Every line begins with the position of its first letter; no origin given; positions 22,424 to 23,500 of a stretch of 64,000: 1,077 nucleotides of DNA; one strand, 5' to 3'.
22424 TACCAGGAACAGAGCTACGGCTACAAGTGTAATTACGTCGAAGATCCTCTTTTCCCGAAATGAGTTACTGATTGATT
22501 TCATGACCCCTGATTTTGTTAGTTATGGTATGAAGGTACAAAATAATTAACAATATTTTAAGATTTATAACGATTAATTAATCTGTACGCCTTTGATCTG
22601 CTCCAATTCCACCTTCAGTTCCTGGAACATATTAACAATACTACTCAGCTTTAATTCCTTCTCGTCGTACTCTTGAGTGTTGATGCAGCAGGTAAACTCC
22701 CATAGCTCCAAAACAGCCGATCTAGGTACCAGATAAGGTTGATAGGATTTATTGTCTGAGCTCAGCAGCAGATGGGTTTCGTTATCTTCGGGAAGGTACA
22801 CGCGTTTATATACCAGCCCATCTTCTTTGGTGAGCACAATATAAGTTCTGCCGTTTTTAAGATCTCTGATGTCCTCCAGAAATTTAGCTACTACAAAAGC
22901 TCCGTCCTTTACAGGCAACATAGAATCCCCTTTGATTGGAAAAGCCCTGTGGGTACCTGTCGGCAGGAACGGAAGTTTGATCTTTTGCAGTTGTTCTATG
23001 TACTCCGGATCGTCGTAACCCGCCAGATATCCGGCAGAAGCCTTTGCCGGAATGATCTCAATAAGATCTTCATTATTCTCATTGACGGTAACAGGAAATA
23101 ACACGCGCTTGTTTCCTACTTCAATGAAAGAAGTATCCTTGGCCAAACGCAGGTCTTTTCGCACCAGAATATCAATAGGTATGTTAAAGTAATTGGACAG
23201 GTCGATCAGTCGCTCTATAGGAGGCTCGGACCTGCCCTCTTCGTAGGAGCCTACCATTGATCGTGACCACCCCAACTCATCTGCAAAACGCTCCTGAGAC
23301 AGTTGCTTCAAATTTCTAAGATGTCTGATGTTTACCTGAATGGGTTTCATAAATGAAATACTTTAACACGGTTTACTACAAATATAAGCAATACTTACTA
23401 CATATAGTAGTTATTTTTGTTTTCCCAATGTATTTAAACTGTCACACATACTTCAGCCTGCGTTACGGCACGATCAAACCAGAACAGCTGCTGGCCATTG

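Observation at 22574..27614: SOS-type mutagenesis cassette: XRE-S24 repressor divergent from dnaE2 and an active Y-family polymerase, with no imuA/imuB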

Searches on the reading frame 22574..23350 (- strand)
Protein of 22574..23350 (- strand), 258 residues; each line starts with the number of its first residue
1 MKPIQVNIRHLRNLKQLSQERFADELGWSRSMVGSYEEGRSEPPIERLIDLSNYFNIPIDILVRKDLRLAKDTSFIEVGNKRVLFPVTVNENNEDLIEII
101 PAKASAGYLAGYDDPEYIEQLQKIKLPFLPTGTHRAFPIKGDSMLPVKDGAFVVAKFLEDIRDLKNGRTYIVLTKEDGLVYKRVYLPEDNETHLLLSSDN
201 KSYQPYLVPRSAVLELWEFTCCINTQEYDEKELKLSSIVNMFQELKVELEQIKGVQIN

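Call 7: search_protein_families(library=pfam, proteins=[window:22574-23350:-])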
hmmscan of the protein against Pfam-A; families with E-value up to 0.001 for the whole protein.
window:22574-23350:- (258 aa): 4 families
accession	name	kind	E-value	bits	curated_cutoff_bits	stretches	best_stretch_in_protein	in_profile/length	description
PF01381.28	HTH_3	-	8.3e-14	51.8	23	1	8-62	1-55/55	Helix-turn-helix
PF12844.13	HTH_19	-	6.7e-08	32.8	30.2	1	8-63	4-59/64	Helix-turn-helix domain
PF00717.28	Peptidase_S24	-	6.5e-07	29.5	23.3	1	103-210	5-105/116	Peptidase S24-like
PF13560.12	HTH_31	-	9.6e-07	29.5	27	1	8-56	6-55/64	Helix-turn-helix domain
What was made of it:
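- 22574..23350 (-): Non-canonical LexA (CI-like HTH_XRE + S24 autoprotease), 258 aa. Key codons: HTH about 23231-23296; KASAGY cleavage loop 23027-23044 (A106-G107); GDSM 22919-22930 (S143); VYKRV 22799-22813 (K182); family-specific C-terminal helix region 22589-22657. Pfam HTH_3 and Peptidase_S24 (call 7).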

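Call 8: search_protein_families(library=ncbifam, proteins=[window:22574-23350:-])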
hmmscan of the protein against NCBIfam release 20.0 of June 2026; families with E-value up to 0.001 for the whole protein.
window:22574-23350:- (258 aa): 7 families
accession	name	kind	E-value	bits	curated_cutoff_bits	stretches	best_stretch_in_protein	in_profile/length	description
NF041951.1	phage_RstR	subfamily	4.9e-11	42.8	80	1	6-68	5-67/108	RstR family transcriptional repressor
NF052239.1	antitox_spr1629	equivalog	9e-06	25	335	1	7-70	6-69/377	spr1629 family repressor/antitoxin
NF003162.0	PRK04140.1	equivalog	3.1e-05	23.2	263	1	8-59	131-182/317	transcriptional regulator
NF047948.1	male_kill_WMK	equivalog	5.6e-05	22.7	300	1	7-66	166-225/300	WO male-killing family protein Wmk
TIGR03070.1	couple_hipB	subfamily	6.3e-05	22.8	71.65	1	7-57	6-56/58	type II toxin-antitoxin system Y4mF family antitoxin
TIGR03830.1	CxxCG_CxxCG_HTH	subfamily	0.00052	19.8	61.8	1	6-44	68-106/127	type II TA system antitoxin MqsA family protein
NF041575.1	antitoxPezA_Strep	equivalog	0.00066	19.7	290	0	5-63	3-62/158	type II toxin-antitoxin system antitoxin PezA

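Call 15: find_homologous_proteins(query=window:22574-23350:-)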
Query window:22574-23350:- (258 aa): 2614 proteins with E <= 0.001 among 3065 candidates; the best 120 are listed.
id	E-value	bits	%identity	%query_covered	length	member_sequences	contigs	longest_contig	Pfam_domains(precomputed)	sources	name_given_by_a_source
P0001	6.2e-154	529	91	100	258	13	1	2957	PF12844.14,PF01381.29,PF13560.13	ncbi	ncbi:MAG: helix-turn-helix domain-containing protein [Bacteroidota bacterium]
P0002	7.5e-154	529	91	100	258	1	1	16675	PF12844.14,PF00717.29,PF01381.29,PF13560.13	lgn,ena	-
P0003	2.4e-153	527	91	100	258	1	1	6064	PF12844.14,PF00717.29,PF01381.29,PF13560.13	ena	-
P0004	1.1e-151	522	90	100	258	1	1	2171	PF12844.14,PF00717.29,PF01381.29,PF13560.13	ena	-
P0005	5.0e-149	513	89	98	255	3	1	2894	PF12844.14,PF00717.29,PF01381.29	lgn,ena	-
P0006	6.4e-148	509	90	98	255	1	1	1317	PF12844.14,PF00717.29,PF01381.29,PF13560.13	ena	-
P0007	3.6e-147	507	87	98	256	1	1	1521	PF12844.14,PF00717.29,PF01381.29,PF13560.13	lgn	-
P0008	1.6e-146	505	87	98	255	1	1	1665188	PF12844.14,PF00717.29,PF01381.29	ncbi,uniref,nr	ncbi:XRE family transcriptional regulator [Winogradskyella flava]|uniref:LexA family transcriptional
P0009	1.7e-146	505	86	98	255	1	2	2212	PF12844.14,PF00717.29,PF01381.29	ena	-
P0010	2.8e-146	504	86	99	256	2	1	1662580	PF12844.14,PF00717.29,PF01381.29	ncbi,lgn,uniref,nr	ncbi:XRE family transcriptional regulator [Winogradskyella jejuensis]|uniref:Helix-turn-helix n=1 Ta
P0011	5.8e-146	503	87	98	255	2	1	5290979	PF12844.14,PF00717.29,PF01381.29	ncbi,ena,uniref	ncbi:XRE family transcriptional regulator [Winogradskyella sp.]|uniref:XRE family transcriptional re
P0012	5.8e-146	503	87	98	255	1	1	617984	PF12844.14,PF00717.29,PF01381.29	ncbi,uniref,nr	ncbi:XRE family transcriptional regulator [Winogradskyella tangerina]|uniref:XRE family transcriptio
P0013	8.1e-146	502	86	98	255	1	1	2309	PF12844.14,PF00717.29,PF01381.29,PF13560.13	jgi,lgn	jgi:transcriptional regulator with XRE-family HTH domain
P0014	1.4e-145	502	85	99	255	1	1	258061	PF12844.14,PF00717.29,PF01381.29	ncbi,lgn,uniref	ncbi:XRE family transcriptional regulator [Winogradskyella sp.]|uniref:XRE family transcriptional re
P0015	2.1e-145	501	87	98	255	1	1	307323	PF12844.14,PF00717.29,PF01381.29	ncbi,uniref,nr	ncbi:XRE family transcriptional regulator [Winogradskyella flava]|uniref:XRE family transcriptional 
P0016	2.3e-145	501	87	98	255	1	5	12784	PF12844.14,PF00717.29,PF01381.29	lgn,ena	-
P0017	2.8e-145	501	87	98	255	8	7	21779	PF12844.14,PF00717.29,PF01381.29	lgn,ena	-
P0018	4.0e-145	500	86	98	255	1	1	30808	PF12844.14,PF00717.29,PF01381.29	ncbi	-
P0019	6.9e-145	499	87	98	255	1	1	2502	PF12844.14,PF00717.29,PF01381.29,PF13560.13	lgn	-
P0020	7.9e-145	499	87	98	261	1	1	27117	PF12844.14,PF00717.29,PF01381.29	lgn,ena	-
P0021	8.8e-145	499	88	98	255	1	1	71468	PF12844.14,PF00717.29,PF01381.29,PF13560.13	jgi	jgi:transcriptional regulator with XRE-family HTH domain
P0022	8.8e-145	499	86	98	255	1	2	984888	PF12844.14,PF00717.29,PF01381.29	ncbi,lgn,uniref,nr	ncbi:MAG: LexA family transcriptional regulator [Winogradskyella sp.]|uniref:XRE family transcriptio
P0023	9.0e-145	499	87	98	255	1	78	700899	PF12844.14,PF00717.29,PF01381.29,PF13560.13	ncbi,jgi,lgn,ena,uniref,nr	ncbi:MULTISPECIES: LexA family transcriptional regulator [Winogradskyella]|jgi:transcriptional regul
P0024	1.3e-144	498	86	98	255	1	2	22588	PF12844.14,PF00717.29,PF01381.29,PF13560.13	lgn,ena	-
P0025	1.3e-144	498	86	98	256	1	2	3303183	PF12844.14,PF00717.29,PF01381.29,PF13560.13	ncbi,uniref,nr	ncbi:LexA family transcriptional regulator [Winogradskyella maritima]|uniref:XRE family transcriptio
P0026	1.4e-144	498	86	98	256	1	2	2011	PF12844.14,PF00717.29,PF01381.29,PF13560.13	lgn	-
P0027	1.6e-144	498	88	98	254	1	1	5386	PF12844.14,PF00717.29,PF01381.29,PF13560.13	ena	-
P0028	1.7e-144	498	87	98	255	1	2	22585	PF12844.14,PF00717.29,PF01381.29,PF13560.13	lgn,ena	-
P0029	1.7e-144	498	85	98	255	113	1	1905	PF12844.14,PF00717.29,PF01381.29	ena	-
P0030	1.8e-144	498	87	98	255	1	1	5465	PF12844.14,PF00717.29,PF01381.29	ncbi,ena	-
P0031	2.2e-144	498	87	99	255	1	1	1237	PF12844.14,PF00717.29,PF01381.29,PF13560.13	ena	-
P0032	3.0e-144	497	86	98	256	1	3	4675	PF12844.14,PF00717.29,PF01381.29,PF13560.13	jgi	jgi:transcriptional regulator with XRE-family HTH domain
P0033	3.4e-144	497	86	98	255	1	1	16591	PF12844.14,PF00717.29,PF01381.29,PF13560.13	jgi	-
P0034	3.9e-144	497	87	98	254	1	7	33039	PF12844.14,PF00717.29,PF01381.29,PF13560.13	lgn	-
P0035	4.2e-144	497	86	98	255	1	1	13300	PF12844.14,PF00717.29,PF01381.29,PF13560.13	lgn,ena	-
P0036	4.6e-144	497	86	98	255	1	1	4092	PF12844.14,PF00717.29,PF01381.29,PF13560.13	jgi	-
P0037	4.7e-144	497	87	98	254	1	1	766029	PF12844.14,PF00717.29,PF01381.29,PF13560.13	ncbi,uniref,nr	ncbi:XRE family transcriptional regulator [Winogradskyella alexanderae]|uniref:LexA family transcrip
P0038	4.7e-144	497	87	98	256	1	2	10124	PF12844.14,PF00717.29,PF01381.29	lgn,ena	-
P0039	4.9e-144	496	85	99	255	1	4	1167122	PF12844.14,PF00717.29,PF01381.29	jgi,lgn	jgi:transcriptional regulator with XRE-family HTH domain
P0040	5.2e-144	496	87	98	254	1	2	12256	PF12844.14,PF00717.29,PF01381.29,PF13560.13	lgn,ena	-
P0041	5.3e-144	496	85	98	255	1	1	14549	PF12844.14,PF00717.29,PF01381.29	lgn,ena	-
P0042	5.7e-144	496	86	99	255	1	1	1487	PF12844.14,PF00717.29,PF01381.29,PF13560.13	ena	-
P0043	5.9e-144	496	86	99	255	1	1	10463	PF12844.14,PF00717.29,PF01381.29,PF13560.13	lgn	-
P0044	7.0e-144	496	86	98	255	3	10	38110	PF12844.14,PF00717.29,PF01381.29,PF13560.13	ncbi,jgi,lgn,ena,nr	ncbi:LexA family transcriptional regulator [bacterium]|jgi:transcriptional regulator with XRE-family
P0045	7.0e-144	496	87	98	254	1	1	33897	PF12844.14,PF00717.29,PF01381.29,PF13560.13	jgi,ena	-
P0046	8.0e-144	496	86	98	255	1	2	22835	PF12844.14,PF00717.29,PF01381.29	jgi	-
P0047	8.2e-144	496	86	98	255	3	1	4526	PF12844.14,PF00717.29,PF01381.29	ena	-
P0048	9.0e-144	496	85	99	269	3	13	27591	PF12844.14,PF00717.29,PF01381.29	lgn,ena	-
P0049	9.4e-144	496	87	98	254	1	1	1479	PF12844.14,PF00717.29,PF01381.29,PF13560.13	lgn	-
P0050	1.0e-143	495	87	98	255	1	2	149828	PF12844.14,PF00717.29,PF01381.29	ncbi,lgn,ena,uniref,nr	ncbi:LexA family transcriptional regulator [uncultured Winogradskyella sp.]|uniref:XRE family transc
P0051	1.1e-143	495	86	98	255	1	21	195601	PF12844.14,PF00717.29,PF01381.29,PF13560.13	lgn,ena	-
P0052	1.1e-143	495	86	98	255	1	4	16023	PF12844.14,PF00717.29,PF01381.29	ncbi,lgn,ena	-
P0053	1.3e-143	495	87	98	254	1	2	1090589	PF12844.14,PF00717.29,PF01381.29,PF13560.13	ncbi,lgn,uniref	ncbi:XRE family transcriptional regulator [Winogradskyella poriferorum]|uniref:XRE family transcript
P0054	1.3e-143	495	87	98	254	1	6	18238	PF12844.14,PF00717.29,PF01381.29,PF13560.13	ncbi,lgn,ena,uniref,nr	ncbi:MAG: LexA family transcriptional regulator [Winogradskyella sp.]|uniref:XRE family transcriptio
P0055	1.3e-143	495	86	98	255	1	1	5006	PF12844.14,PF00717.29,PF01381.29,PF13560.13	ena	-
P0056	1.4e-143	495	87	98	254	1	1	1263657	PF12844.14,PF00717.29,PF01381.29,PF13560.13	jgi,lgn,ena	-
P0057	1.4e-143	495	87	98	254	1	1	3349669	PF12844.14,PF00717.29,PF01381.29,PF13560.13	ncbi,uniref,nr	ncbi:XRE family transcriptional regulator [Winogradskyella sp. J14-2]|uniref:XRE family transcriptio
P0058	1.6e-143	495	87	98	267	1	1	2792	PF12844.14,PF00717.29,PF01381.29,PF13560.13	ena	-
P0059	2.0e-143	494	88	98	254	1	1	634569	PF12844.14,PF00717.29,PF01381.29,PF13560.13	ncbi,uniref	ncbi:XRE family transcriptional regulator [Winogradskyella sp. A2]|uniref:XRE family transcriptional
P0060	2.2e-143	494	85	98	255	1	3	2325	PF12844.14,PF00717.29,PF01381.29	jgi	-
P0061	2.4e-143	494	86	98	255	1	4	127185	PF12844.14,PF00717.29,PF01381.29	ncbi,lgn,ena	-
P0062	2.5e-143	494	87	98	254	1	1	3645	PF12844.14,PF00717.29,PF01381.29,PF13560.13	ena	-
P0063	2.6e-143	494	87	98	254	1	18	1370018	PF12844.14,PF00717.29,PF01381.29,PF13560.13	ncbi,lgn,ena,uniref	ncbi:XRE family transcriptional regulator [Winogradskyella poriferorum]|uniref:LexA family transcrip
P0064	3.0e-143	494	85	98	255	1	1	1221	PF12844.14,PF00717.29,PF01381.29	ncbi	-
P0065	3.6e-143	494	86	98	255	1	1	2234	PF12844.14,PF00717.29,PF01381.29,PF13560.13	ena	-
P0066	4.3e-143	493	85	98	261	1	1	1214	PF12844.14,PF00717.29,PF01381.29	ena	-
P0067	4.5e-143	493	87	98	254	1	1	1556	PF12844.14,PF00717.29,PF01381.29,PF13560.13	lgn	-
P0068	5.7e-143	493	86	98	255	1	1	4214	PF12844.14,PF00717.29,PF01381.29,PF13560.13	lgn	-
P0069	5.8e-143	493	87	98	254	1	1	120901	PF12844.14,PF00717.29,PF01381.29,PF13560.13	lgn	-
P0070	6.5e-143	493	87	98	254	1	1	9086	PF12844.14,PF00717.29,PF01381.29,PF13560.13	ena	-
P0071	6.5e-143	493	87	98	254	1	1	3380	PF12844.14,PF00717.29,PF01381.29,PF13560.13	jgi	-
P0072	7.8e-143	493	86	98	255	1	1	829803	PF12844.14,PF00717.29,PF01381.29,PF13560.13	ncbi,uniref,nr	ncbi:XRE family transcriptional regulator [Winogradskyella ouciana]|uniref:Helix-turn-helix domain-c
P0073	8.0e-143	493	86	98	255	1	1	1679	PF12844.14,PF00717.29,PF01381.29,PF13560.13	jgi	jgi:transcriptional regulator with XRE-family HTH domain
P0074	8.0e-143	493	86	98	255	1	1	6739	PF12844.14,PF00717.29,PF01381.29,PF13560.13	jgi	-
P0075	8.1e-143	492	86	98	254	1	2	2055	PF12844.14,PF00717.29,PF01381.29,PF13560.13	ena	-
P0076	8.3e-143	492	87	98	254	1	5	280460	PF12844.14,PF00717.29,PF01381.29,PF13560.13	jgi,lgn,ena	jgi:transcriptional regulator with XRE-family HTH domain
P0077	1.0e-142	492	85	98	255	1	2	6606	PF12844.14,PF00717.29,PF01381.29,PF13560.13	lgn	-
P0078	1.1e-142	492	86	98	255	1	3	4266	PF12844.14,PF00717.29,PF01381.29,PF13560.13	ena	-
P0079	1.1e-142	492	86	98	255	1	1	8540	PF12844.14,PF00717.29,PF01381.29,PF13560.13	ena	-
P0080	1.2e-142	492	85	98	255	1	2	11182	PF12844.14,PF00717.29,PF01381.29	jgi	-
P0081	1.2e-142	492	87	98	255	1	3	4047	PF12844.14,PF00717.29,PF01381.29,PF13560.13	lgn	-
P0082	1.2e-142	492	86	99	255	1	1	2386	PF12844.14,PF00717.29,PF01381.29,PF13560.13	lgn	-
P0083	1.3e-142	492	85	99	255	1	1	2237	PF12844.14,PF00717.29,PF01381.29,PF13560.13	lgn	-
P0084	1.5e-142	492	86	98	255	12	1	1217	PF12844.14,PF00717.29,PF01381.29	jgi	-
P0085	1.5e-142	492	87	98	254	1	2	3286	PF12844.14,PF00717.29,PF01381.29,PF13560.13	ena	-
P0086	1.9e-142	491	84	98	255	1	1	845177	PF12844.14,PF00717.29,PF01381.29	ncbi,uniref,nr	ncbi:XRE family transcriptional regulator [Winogradskyella ursingii]|uniref:XRE family transcription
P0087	2.0e-142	491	86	98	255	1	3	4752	PF12844.14,PF00717.29,PF01381.29,PF13560.13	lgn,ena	-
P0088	2.1e-142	491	87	98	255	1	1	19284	PF12844.14,PF00717.29,PF01381.29,PF13560.13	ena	-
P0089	2.5e-142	491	83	98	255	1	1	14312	PF12844.14,PF00717.29,PF01381.29,PF13560.13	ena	-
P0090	2.7e-142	491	85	98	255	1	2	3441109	PF12844.14,PF00717.29,PF01381.29,PF13560.13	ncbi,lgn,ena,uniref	ncbi:XRE family transcriptional regulator [Winogradskyella ouciana]|uniref:XRE family transcriptiona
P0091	2.7e-142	491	84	99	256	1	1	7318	PF12844.14,PF00717.29,PF01381.29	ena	-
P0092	2.7e-142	491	86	98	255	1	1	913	PF12844.14,PF00717.29,PF01381.29,PF13560.13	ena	-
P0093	2.8e-142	491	86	98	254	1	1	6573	PF12844.14,PF00717.29,PF01381.29,PF13560.13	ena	-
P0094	2.9e-142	491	87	98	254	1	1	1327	PF12844.14,PF00717.29,PF01381.29,PF13560.13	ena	-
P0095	3.0e-142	491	86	98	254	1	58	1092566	PF12844.14,PF00717.29,PF01381.29,PF13560.13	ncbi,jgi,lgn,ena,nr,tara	ncbi:MAG: XRE family transcriptional regulator [Winogradskyella sp.]|nr:XRE family transcriptional r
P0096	3.0e-142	491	84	98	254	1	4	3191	PF12844.14,PF00717.29,PF01381.29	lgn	-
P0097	3.5e-142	490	86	98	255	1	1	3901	PF12844.14,PF00717.29,PF01381.29,PF13560.13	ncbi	-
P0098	3.9e-142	490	85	98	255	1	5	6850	PF12844.14,PF00717.29,PF01381.29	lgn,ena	-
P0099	4.0e-142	490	84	98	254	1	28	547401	PF12844.14,PF00717.29,PF01381.29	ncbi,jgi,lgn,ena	-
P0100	4.0e-142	490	86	98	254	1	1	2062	PF12844.14,PF00717.29,PF01381.29,PF13560.13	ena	-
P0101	4.1e-142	490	85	98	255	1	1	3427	PF12844.14,PF00717.29,PF01381.29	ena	-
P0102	4.4e-142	490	85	98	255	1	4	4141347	PF12844.14,PF00717.29,PF01381.29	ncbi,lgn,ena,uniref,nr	ncbi:LexA family transcriptional regulator [Winogradskyella undariae]|uniref:XRE family transcriptio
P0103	4.4e-142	490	86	99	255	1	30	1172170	PF12844.14,PF00717.29,PF01381.29,PF13560.13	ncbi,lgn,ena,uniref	ncbi:XRE family transcriptional regulator [Winogradskyella sp.]|uniref:XRE family transcriptional re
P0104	4.7e-142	490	86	98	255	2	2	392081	PF12844.14,PF00717.29,PF01381.29,PF13560.13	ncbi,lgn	ncbi:MAG: hypothetical protein Wins2KO_06250 [Winogradskyella sp.]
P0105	4.7e-142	490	86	98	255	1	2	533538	PF12844.14,PF00717.29,PF01381.29,PF13560.13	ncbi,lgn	-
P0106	5.5e-142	490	85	98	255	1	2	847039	PF12844.14,PF00717.29,PF01381.29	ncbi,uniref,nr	ncbi:XRE family transcriptional regulator [Winogradskyella wichelsiae]|uniref:XRE family transcripti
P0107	6.0e-142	490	87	98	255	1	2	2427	PF12844.14,PF00717.29,PF01381.29,PF13560.13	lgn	-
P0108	6.2e-142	490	85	98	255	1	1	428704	PF12844.14,PF00717.29,PF01381.29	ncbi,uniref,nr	ncbi:XRE family transcriptional regulator [Winogradskyella undariae]|uniref:XRE family transcription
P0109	7.3e-142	489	84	98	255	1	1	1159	PF12844.14,PF00717.29,PF01381.29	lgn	-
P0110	7.3e-142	489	86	98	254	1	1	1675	PF12844.14,PF00717.29,PF01381.29,PF13560.13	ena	-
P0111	7.3e-142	489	87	98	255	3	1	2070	PF12844.14,PF00717.29,PF01381.29,PF13560.13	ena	-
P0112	7.5e-142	489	83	99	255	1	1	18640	PF12844.14,PF00717.29,PF01381.29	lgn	-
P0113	8.7e-142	489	86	98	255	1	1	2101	PF12844.14,PF00717.29,PF01381.29,PF13560.13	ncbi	-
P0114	9.2e-142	489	87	97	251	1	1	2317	PF12844.14,PF00717.29,PF01381.29,PF13560.13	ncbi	ncbi:MAG: XRE family transcriptional regulator, partial [bacterium]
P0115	1.1e-141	489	85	98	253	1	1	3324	PF12844.14,PF00717.29,PF01381.29,PF13560.13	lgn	-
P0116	1.8e-141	488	85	98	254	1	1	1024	PF12844.14,PF00717.29,PF01381.29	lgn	-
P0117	2.0e-141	488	84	98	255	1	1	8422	PF12844.14,PF00717.29,PF01381.29,PF13560.13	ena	-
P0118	2.2e-141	488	86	98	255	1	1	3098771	PF12844.14,PF00717.29,PF01381.29,PF13560.13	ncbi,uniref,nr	ncbi:Transcriptional regulator, contains XRE-family HTH domain [Formosa sp. Hel1_31_208]|uniref:XRE 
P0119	2.3e-141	488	85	98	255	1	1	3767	PF12844.14,PF00717.29,PF01381.29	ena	-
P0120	2.6e-141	488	83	99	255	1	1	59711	PF12844.14,PF00717.29,PF01381.29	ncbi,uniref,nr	ncbi:LexA family transcriptional regulator [Winogradskyella sp. DF17]|uniref:LexA family transcripti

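Call 16: find_related_loci(query=window:22574-23350:-, collection=genome_contigs, flank=7000)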
Query window:22574-23350:- (258 aa) in genome_contigs; peptide patterns used: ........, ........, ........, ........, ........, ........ (x = any residue, [..] = any of these).
600 stretches matched a pattern (row limit reached: there are more); 569 encode a relative of the query (tblastn E <= 1e-3); the best 80 are kept; 80 distinct loci.
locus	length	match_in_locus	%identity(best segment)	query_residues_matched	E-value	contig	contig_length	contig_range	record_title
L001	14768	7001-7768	87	1-256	8e-155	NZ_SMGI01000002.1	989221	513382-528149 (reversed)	Winogradskyella wandonensis strain CECT 8445 Ga0244634_102, whole genome shotgun sequence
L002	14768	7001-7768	86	1-256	3e-153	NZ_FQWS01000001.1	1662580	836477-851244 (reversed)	Winogradskyella jejuensis strain DSM 25330, whole genome shotgun sequence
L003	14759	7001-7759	87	1-253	6e-153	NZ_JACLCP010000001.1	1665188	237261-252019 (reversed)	Winogradskyella flava strain KCTC 52348 1, whole genome shotgun sequence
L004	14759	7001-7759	87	1-253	2e-152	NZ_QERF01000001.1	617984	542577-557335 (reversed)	Winogradskyella tangerina strain M1309 contig1, whole genome shotgun sequence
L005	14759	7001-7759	87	1-253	1e-151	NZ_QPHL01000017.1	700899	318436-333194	Winogradskyella sp. KYW1333 contig17, whole genome shotgun sequence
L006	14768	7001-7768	85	1-256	1e-151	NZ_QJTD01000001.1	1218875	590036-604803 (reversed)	Winogradskyella epiphytica strain CECT 7945 Ga0244620_101, whole genome shotgun sequence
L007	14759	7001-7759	86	1-253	4e-151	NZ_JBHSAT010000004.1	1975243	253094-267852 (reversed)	Winogradskyella maritima strain CECT 8979 GCM70011605_12, whole genome shotgun sequence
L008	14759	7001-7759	85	1-253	2e-150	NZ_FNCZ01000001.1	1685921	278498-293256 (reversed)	Winogradskyella thalassocola strain DSM 15363, whole genome shotgun sequence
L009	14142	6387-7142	87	1-253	4e-150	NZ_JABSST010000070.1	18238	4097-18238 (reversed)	MAG: Winogradskyella sp. isolate DT_119 DT-Winogradskyella-1_scaffold_70, whole genome shotgun sequence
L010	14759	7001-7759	86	1-253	2e-150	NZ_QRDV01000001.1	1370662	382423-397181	Winogradskyella eximia strain CECT 7946 Ga0244595_101, whole genome shotgun sequence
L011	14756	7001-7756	87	1-253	2e-150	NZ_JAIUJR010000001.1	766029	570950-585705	Winogradskyella alexanderae strain D23 scaffold_1_length=766030, whole genome shotgun sequence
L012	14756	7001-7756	86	4-255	5e-151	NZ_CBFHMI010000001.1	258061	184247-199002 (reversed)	MAG: Winogradskyella sp. isolate AGTU_44_bin_28_indper AGTU_44_bin_28_indper_c1, whole genome shotgun sequence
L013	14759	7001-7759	87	1-253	3e-150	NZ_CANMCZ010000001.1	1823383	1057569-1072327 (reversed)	Uncultured Winogradskyella sp. isolate 3-1016.fasta NODE_1, whole genome shotgun sequence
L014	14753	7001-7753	86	3-253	5e-150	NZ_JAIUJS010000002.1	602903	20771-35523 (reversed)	Winogradskyella vincentii strain 2Y89 scaffold_2_length=602904, whole genome shotgun sequence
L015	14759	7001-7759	85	1-253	1e-149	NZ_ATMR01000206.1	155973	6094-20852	Winogradskyella psychrotolerans RS-3 Winogradskyella_psychrotolerans_contig_8, whole genome shotgun sequence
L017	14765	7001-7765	84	1-255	2e-149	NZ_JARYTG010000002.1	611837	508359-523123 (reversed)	Winogradskyella sp. SYSU M77433 NODE_2_length_611837_cov_157.724407, whole genome shotgun sequence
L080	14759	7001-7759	75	1-253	3e-132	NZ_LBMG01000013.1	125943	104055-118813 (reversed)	Kordia jejudonensis strain SSK3-3 contig13, whole genome shotgun sequence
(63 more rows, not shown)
